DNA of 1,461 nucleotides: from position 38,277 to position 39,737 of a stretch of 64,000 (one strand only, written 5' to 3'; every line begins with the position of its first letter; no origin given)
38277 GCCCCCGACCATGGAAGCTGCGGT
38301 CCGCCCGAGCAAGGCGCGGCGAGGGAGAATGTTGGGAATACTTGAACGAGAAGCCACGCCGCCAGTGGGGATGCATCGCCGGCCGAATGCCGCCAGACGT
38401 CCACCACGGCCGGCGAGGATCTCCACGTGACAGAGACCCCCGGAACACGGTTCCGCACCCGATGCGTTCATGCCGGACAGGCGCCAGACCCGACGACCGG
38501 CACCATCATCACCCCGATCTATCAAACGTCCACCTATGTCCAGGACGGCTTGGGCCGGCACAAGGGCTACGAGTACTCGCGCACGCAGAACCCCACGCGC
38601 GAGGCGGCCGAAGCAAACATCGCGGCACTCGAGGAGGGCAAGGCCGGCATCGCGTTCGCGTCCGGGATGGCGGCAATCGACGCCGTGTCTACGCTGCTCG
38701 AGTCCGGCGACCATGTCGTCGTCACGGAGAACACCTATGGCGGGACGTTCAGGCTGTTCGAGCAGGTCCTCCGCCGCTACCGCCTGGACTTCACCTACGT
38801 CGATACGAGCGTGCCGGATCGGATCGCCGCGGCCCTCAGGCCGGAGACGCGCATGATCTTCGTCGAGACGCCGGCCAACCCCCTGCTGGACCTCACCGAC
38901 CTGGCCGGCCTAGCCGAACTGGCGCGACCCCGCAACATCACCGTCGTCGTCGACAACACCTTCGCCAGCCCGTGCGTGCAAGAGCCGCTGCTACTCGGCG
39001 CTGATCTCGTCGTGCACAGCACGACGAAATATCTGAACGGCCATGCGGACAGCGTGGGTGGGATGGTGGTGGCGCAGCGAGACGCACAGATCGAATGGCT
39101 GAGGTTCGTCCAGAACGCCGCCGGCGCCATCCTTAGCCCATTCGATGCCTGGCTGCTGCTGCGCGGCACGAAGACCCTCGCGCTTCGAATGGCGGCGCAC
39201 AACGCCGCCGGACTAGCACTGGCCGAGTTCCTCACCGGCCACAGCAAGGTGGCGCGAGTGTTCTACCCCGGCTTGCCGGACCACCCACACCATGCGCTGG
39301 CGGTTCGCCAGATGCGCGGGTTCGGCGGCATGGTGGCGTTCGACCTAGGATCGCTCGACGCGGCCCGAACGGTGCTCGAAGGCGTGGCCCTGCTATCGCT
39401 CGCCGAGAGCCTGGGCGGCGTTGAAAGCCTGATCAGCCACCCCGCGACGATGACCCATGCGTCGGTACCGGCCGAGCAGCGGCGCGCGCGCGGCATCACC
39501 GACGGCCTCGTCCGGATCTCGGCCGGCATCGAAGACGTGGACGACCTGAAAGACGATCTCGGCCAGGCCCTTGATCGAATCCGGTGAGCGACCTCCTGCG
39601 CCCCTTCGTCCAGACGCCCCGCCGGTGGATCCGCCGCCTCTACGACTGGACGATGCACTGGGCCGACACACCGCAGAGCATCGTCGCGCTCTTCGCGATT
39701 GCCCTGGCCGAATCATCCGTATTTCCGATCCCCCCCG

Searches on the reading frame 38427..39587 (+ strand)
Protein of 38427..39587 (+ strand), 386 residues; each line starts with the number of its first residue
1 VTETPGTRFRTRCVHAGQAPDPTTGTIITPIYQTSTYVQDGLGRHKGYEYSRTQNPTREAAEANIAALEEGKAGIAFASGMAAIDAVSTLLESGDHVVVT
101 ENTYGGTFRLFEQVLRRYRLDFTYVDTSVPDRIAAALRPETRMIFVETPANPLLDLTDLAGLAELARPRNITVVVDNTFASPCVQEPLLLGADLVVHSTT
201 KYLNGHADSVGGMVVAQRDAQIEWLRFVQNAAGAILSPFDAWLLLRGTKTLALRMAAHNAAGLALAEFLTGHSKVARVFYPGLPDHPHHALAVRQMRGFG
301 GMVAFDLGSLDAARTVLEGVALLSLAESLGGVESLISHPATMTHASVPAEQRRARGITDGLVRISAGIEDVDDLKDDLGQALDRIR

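Call 38: search_protein_families(library=pfam, proteins=[window:38427-39587:+], max_evalue=0.001)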
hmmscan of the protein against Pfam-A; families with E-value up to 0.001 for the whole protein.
window:38427-39587:+ (386 aa): 2 families
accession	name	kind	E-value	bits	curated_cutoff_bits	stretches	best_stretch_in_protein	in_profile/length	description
PF01053.26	Cys_Met_Meta_PP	-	2e-149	497.8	27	1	11-382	2-380/381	Cys/Met metabolism PLP-dependent enzyme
PF00155.27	Aminotran_1_2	-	4.8e-06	26.4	19.7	1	59-203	45-221/361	Aminotransferase class I and II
